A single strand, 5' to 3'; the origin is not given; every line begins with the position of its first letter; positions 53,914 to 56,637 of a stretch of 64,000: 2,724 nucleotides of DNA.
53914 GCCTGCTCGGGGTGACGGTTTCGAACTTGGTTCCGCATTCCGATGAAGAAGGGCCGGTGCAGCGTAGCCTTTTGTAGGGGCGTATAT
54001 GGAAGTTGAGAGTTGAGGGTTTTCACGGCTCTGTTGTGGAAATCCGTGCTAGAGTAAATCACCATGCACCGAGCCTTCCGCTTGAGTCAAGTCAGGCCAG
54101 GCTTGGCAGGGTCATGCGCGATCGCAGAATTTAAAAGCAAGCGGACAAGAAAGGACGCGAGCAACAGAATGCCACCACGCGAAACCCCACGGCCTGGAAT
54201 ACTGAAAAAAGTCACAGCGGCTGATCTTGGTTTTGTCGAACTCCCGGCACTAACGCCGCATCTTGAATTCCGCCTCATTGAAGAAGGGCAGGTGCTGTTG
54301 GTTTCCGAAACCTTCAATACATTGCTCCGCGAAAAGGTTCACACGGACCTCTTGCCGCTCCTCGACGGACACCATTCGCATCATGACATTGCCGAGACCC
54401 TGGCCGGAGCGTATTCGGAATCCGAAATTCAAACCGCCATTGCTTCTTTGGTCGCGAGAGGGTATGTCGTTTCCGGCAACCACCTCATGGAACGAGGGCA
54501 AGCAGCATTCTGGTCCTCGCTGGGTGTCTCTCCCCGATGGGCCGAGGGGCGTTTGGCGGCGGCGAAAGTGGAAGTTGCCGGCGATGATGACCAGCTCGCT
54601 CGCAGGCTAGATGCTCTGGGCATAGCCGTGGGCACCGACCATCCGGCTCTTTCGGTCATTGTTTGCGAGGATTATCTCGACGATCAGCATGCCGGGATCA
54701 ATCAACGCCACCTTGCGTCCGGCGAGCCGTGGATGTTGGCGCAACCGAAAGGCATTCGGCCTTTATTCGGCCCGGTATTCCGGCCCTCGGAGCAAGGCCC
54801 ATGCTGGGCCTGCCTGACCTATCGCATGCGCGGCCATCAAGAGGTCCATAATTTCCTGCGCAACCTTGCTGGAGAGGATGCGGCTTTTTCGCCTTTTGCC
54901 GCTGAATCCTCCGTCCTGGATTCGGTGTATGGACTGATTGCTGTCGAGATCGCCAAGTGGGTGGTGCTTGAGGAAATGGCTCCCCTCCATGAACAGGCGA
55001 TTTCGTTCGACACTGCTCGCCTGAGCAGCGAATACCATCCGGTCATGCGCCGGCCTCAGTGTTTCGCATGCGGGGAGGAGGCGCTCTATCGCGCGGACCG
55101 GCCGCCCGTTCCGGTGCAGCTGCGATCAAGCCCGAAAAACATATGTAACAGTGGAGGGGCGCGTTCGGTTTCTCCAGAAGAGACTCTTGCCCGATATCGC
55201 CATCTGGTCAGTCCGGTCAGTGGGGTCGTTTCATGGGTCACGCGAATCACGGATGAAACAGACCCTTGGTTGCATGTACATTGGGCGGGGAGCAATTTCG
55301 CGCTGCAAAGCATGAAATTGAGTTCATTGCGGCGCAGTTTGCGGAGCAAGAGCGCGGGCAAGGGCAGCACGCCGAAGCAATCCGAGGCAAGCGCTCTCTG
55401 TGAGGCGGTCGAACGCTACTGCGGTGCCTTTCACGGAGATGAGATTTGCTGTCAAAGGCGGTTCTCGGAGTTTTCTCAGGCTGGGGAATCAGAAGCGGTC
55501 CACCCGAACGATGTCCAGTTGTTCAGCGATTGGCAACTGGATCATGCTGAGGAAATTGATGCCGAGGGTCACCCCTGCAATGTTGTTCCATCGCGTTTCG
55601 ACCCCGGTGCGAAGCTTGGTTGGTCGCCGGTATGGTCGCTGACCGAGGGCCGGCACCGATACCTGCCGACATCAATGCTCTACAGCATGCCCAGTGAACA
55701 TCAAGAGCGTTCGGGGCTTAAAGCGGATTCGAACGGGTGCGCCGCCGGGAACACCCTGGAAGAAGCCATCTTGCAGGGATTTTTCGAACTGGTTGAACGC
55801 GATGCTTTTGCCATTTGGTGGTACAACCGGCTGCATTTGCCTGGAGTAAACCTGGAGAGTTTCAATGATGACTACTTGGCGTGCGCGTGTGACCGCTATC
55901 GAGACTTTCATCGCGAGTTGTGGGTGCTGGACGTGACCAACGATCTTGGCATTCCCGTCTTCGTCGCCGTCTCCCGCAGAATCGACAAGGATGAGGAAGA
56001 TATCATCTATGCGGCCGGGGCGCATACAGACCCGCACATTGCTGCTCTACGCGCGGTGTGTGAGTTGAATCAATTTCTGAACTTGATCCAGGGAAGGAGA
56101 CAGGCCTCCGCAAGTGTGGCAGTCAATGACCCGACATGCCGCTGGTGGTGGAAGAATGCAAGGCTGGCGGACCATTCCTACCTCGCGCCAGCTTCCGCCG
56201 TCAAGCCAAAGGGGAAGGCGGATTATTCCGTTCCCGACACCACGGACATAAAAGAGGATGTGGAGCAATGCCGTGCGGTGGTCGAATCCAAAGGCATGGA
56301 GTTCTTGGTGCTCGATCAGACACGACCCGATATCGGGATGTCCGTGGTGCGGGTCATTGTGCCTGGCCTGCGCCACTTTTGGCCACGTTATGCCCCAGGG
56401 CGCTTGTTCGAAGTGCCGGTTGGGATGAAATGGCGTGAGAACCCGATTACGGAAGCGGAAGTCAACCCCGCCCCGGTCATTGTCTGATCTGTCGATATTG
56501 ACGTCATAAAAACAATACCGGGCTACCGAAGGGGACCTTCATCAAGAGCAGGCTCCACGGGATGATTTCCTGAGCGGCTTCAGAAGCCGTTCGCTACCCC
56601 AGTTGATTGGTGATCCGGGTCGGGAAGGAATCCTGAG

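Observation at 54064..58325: Compact azoline-type RiPP locus: fused E1-YcaO heterocyclase, NHLP precursor with a 5-residue core, and a TraB/GumN protein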

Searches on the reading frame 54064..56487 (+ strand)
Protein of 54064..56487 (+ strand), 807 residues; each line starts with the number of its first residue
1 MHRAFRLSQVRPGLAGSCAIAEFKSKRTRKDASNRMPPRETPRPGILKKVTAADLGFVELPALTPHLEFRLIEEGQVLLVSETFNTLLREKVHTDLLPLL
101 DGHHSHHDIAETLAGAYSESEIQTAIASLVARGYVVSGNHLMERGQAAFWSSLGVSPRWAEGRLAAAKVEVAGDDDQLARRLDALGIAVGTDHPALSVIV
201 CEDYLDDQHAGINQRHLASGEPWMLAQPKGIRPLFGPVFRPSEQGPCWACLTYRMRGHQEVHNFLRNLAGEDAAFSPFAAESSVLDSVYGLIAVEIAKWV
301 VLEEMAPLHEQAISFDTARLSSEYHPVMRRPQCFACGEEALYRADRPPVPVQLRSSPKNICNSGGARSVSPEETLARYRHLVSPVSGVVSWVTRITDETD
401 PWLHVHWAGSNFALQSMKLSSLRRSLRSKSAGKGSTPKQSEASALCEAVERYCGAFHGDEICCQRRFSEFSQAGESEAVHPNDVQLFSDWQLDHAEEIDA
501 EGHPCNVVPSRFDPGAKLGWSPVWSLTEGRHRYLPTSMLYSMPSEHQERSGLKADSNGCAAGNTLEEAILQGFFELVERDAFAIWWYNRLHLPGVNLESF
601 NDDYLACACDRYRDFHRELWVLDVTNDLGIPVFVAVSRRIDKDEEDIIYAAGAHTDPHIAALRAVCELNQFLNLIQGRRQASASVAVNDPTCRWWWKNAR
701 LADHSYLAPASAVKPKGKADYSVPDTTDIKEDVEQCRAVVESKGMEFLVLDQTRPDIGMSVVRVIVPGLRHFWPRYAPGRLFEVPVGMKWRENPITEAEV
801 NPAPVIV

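Call 5: search_protein_families(library=pfam, proteins=[window:54064-56487:+], max_evalue=0.01)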
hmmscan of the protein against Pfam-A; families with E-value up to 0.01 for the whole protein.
window:54064-56487:+ (807 aa): 2 families
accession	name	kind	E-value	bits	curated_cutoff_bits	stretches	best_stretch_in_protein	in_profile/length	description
PF02624.21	YcaO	-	6.5e-97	325.2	25.7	1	431-770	1-325/325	YcaO cyclodehydratase, ATP-ad Mg2+-binding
PF21084.3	DUF4423_like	-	8.8e-08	32.8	24.1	1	64-135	3-74/76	Winged Helix-turn-helix domain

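Call 6: search_protein_families(library=ncbifam, proteins=[window:54064-56487:+], max_evalue=0.01)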
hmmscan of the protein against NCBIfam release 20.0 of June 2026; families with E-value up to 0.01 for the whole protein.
window:54064-56487:+ (807 aa): 6 families
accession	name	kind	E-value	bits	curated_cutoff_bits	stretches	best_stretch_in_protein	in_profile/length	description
TIGR03604.1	TOMM_cyclo_SagD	subfamily_domain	3.4e-79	266.5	219.25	1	432-804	1-373/377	thiazole/oxazole-forming peptide maturase, SagD family component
TIGR03266.1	methan_mark_1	equivalog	1.2e-39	136.3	365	1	429-772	54-365/376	YcaO-related McrA-glycine thioamidation protein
TIGR03882.1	cyclo_dehyd_2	equivalog_domain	3.2e-39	134.8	36.9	1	222-389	2-164/164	TOMM precursor leader peptide-binding protein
TIGR00702.1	TIGR00702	domain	4e-29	101.8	75.65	1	428-770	49-365/377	YcaO-type kinase domain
NF040716.1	YcaO_for_S12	equivalog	4.1e-06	25.5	700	1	556-773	177-391/571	30S ribosomal protein S12 methylthiotransferase accessory factor YcaO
TIGR03549.1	TIGR03549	equivalog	0.0044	15.3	900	1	430-773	203-539/723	OsmC domain/YcaO domain-containing protein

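Call 49: search_solved_structures(query=window:54169-56487:+, max_evalue=0.00001, show_alignments=2)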
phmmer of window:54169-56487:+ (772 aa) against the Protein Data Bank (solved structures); distinct sequences matched with E-value up to 0.00001: 5.
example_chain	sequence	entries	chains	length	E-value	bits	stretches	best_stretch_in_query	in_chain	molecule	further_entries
4v1t_A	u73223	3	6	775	4e-162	544.3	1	27-770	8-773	LYND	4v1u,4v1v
4bs9_A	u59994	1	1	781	2.4e-158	531.8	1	28-770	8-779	TRUD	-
7u58_A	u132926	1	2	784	1.7e-152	512.5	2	242-770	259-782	MusD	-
6pe3_A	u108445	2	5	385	1.4e-13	53.1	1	518-734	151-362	Uncharacterized protein MJ1094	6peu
6ci7_A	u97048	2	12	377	7.6e-12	47.3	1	485-737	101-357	YcaO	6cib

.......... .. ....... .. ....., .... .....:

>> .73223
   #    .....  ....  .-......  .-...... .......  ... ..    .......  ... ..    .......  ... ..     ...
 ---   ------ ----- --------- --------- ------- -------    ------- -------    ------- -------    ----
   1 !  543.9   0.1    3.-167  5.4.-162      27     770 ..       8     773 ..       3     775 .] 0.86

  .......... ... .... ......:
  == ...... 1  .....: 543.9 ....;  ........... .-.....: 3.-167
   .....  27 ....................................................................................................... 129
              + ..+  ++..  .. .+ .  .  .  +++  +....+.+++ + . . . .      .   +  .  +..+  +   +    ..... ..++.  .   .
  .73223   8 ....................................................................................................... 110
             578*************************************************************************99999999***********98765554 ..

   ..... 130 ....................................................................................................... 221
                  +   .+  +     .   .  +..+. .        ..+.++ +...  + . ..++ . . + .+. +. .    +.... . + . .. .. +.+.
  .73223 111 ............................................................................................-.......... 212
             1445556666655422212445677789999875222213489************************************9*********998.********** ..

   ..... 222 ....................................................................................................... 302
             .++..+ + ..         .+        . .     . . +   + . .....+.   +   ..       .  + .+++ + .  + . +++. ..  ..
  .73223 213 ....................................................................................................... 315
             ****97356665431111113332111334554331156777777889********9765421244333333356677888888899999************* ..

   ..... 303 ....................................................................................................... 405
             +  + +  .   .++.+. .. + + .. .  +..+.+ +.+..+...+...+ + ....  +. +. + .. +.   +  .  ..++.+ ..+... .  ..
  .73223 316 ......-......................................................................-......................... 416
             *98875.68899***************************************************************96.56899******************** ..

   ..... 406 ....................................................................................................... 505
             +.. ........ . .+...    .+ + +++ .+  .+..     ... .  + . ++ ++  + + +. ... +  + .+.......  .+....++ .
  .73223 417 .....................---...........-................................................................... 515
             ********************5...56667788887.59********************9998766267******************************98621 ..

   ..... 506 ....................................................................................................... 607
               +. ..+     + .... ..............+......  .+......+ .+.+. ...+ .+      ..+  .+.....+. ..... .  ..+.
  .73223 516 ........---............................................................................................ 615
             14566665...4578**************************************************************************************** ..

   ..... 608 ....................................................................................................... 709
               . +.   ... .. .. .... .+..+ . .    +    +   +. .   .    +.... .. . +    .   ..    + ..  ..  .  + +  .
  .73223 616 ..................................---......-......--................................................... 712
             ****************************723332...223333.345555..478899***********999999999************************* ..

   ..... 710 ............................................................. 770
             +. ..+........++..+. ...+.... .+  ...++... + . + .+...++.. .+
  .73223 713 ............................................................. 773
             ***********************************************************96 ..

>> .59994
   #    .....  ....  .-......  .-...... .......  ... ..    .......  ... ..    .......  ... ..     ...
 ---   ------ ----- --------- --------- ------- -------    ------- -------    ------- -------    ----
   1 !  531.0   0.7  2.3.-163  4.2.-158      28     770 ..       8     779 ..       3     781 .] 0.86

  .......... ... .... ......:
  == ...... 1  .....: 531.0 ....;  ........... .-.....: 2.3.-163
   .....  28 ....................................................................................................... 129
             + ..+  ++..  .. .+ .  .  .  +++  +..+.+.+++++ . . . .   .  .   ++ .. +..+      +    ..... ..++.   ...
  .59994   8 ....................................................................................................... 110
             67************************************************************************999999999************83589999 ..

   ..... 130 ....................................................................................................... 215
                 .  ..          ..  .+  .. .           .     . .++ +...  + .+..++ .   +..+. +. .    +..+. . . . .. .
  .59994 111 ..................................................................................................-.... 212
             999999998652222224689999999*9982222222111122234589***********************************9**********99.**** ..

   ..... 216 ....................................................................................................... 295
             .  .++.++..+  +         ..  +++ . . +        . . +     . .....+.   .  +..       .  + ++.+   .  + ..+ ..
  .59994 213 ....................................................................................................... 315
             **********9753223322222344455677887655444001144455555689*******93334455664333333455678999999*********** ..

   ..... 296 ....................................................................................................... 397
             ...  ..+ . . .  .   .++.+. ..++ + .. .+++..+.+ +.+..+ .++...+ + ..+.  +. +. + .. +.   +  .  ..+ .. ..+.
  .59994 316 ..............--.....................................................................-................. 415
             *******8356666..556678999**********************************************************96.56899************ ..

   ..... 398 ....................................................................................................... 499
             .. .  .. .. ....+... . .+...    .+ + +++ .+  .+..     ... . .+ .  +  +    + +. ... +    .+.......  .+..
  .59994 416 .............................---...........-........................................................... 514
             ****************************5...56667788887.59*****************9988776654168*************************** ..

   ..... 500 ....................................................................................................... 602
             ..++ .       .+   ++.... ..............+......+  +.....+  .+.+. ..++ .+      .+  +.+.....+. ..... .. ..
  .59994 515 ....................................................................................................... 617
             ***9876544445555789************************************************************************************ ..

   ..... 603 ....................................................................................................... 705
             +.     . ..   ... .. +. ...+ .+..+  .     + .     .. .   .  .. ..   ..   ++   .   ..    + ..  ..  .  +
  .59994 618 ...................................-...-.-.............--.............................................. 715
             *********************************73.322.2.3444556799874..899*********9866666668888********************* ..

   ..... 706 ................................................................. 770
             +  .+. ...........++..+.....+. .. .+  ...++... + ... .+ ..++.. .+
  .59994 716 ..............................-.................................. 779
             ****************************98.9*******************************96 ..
